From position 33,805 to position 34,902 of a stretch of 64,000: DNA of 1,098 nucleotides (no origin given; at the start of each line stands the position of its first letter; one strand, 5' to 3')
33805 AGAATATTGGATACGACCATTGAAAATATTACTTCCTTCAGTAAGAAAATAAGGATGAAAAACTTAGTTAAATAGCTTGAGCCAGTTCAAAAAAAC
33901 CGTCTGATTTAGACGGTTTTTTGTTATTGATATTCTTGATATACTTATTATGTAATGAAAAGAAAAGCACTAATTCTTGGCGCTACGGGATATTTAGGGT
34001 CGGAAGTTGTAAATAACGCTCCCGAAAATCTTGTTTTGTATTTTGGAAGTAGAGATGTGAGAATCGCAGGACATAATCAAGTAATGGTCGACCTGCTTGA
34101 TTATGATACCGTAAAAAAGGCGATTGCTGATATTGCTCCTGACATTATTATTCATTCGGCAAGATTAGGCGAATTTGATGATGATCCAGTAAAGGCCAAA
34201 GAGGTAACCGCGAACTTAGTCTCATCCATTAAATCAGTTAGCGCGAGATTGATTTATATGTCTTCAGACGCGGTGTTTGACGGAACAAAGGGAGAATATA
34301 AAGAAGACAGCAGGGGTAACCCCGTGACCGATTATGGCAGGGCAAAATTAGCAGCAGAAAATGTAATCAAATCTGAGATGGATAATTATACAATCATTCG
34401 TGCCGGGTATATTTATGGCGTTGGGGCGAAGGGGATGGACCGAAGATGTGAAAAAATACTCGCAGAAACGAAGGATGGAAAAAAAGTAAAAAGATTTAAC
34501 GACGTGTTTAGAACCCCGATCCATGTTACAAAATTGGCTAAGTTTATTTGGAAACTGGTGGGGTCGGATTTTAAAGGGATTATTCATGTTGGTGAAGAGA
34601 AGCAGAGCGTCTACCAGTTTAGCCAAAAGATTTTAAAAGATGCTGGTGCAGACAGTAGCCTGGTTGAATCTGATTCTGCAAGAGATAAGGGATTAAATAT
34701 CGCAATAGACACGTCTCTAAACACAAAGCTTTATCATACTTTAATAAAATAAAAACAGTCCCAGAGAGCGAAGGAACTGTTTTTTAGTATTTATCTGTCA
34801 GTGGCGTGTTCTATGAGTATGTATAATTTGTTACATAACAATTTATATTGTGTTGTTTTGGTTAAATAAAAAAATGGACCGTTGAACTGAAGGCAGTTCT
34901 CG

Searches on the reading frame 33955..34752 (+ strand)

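Call 3: search_protein_families(library=pfam, proteins=[window:33955-34752:+], max_evalue=0.1)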
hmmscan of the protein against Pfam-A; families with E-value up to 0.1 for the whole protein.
window:33955-34752:+ (265 aa): 5 families
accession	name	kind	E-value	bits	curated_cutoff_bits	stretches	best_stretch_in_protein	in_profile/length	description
PF04321.23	RmlD_sub_bind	-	1.5e-36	126.4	27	1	4-239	2-240/287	RmlD substrate binding domain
PF01370.27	Epimerase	-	4.9e-20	72.4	20.9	1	5-204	1-227/240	NAD dependent epimerase/dehydratase family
PF13460.12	NAD_binding_10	-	1.8e-08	34.9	27.2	1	9-156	1-149/184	NAD(P)H-binding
PF16363.11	GDP_Man_Dehyd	-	2.1e-06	27.8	27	1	43-150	57-176/332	GDP-mannose 4,6 dehydratase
PF07993.18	NAD_binding_4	-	0.00011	21.8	20.1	1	99-159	132-213/258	Male sterility protein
